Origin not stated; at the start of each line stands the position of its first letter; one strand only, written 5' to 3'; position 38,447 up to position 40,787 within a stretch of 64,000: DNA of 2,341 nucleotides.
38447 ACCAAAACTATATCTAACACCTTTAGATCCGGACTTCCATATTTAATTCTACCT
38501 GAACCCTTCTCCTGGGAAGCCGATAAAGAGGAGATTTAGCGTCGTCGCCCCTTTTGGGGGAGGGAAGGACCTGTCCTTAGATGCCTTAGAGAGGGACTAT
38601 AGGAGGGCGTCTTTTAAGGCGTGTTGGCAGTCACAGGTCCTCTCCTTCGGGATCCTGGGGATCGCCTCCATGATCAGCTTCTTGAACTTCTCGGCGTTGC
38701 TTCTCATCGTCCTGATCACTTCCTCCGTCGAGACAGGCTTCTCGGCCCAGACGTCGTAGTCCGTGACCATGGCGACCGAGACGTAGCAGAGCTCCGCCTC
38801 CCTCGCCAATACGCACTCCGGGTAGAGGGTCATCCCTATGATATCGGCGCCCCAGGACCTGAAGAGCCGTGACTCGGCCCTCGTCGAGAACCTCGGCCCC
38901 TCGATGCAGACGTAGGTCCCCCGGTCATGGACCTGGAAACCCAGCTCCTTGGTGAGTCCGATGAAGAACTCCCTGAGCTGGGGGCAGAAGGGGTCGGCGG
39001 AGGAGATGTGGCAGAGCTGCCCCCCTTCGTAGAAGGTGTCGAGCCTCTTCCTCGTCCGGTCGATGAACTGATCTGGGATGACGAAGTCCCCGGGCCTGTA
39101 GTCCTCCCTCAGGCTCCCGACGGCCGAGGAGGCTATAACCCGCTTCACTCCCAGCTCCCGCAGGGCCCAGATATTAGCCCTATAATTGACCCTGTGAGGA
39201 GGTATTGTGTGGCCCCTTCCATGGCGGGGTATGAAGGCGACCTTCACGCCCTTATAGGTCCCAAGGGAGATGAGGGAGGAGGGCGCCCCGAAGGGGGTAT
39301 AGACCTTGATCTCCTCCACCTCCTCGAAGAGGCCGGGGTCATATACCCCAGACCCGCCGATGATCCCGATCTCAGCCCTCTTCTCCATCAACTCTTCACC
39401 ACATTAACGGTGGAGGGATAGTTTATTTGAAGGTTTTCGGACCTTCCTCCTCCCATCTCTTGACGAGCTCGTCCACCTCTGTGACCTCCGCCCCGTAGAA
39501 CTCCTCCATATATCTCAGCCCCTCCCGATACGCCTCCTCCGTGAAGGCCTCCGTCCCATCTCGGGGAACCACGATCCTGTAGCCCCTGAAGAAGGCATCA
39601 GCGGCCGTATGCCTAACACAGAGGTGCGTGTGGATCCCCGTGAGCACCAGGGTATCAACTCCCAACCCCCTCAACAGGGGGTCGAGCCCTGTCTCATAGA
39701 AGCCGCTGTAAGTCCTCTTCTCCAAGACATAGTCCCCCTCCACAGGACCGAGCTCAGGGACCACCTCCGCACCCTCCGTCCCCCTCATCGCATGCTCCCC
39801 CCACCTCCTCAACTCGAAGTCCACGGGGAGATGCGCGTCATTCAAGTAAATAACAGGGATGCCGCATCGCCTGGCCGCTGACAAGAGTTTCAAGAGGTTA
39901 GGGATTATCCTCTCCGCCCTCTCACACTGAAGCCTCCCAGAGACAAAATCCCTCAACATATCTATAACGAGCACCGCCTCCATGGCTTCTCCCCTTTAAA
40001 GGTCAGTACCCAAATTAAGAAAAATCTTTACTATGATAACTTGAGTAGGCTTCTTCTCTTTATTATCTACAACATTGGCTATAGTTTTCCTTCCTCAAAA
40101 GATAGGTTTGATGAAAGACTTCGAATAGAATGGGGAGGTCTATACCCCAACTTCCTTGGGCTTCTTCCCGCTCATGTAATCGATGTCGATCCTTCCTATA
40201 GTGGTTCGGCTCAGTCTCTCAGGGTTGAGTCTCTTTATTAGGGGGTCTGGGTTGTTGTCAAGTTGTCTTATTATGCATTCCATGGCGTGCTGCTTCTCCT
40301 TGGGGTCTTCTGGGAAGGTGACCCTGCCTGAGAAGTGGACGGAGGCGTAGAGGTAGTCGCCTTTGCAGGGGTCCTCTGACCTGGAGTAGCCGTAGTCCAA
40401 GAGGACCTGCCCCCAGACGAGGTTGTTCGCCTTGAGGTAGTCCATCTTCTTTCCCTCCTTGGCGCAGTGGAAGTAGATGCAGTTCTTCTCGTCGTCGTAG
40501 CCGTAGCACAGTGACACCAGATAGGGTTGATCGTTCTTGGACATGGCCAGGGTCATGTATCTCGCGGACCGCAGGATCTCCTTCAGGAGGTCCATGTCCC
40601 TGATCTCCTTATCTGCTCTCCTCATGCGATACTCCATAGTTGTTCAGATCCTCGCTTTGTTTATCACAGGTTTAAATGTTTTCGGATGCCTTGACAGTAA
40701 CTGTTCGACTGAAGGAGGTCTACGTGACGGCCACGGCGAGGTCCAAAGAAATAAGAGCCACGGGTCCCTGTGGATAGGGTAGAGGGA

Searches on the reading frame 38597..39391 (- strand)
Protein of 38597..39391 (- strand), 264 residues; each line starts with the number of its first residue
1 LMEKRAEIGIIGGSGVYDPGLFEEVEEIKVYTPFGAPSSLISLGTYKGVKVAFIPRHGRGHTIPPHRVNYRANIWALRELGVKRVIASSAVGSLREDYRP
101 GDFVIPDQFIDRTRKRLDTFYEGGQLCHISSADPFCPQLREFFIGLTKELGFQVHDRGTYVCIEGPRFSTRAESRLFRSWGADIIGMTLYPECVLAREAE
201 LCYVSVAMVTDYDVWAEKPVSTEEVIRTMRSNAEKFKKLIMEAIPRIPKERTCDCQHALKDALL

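Call 70: search_protein_families(library=pfam, proteins=[window:38597-39391:-], max_evalue=0.00001)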
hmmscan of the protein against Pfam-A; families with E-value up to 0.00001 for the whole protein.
window:38597-39391:- (264 aa): 1 family
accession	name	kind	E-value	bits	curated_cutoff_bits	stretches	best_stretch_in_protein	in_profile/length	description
PF01048.26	PNP_UDP_1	-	1.8e-53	181.8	25.1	1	7-244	1-232/233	Phosphorylase superfamily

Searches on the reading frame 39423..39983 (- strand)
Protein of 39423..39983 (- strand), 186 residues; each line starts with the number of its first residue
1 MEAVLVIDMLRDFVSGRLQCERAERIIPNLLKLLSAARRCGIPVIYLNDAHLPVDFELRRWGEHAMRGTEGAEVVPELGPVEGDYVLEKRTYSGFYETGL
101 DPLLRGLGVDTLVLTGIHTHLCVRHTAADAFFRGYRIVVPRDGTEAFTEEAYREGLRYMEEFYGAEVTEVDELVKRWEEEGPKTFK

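Call 70: search_protein_families(library=pfam, proteins=[window:39423-39983:-], max_evalue=0.00001)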
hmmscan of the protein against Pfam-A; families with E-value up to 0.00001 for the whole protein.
window:39423-39983:- (186 aa): 1 family
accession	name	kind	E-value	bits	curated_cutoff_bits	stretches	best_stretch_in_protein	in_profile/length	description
PF00857.26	Isochorismatase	-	1.5e-48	165.6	27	1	3-171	2-174/175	Isochorismatase domain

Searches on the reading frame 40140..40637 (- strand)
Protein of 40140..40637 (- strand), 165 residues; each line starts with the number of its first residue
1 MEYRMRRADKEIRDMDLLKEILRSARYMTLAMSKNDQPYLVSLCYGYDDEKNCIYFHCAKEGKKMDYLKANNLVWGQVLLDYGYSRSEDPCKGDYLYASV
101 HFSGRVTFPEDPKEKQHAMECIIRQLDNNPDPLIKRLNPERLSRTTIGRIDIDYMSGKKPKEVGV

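Call 70: search_protein_families(library=pfam, proteins=[window:40140-40637:-], max_evalue=0.00001)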
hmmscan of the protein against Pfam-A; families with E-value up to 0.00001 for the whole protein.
window:40140-40637:- (165 aa): 1 family
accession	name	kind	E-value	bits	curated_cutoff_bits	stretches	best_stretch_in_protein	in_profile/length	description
PF12900.13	Pyridox_ox_2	-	1.4e-14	54.7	27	1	19-159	6-140/140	Pyridoxamine 5'-phosphate oxidase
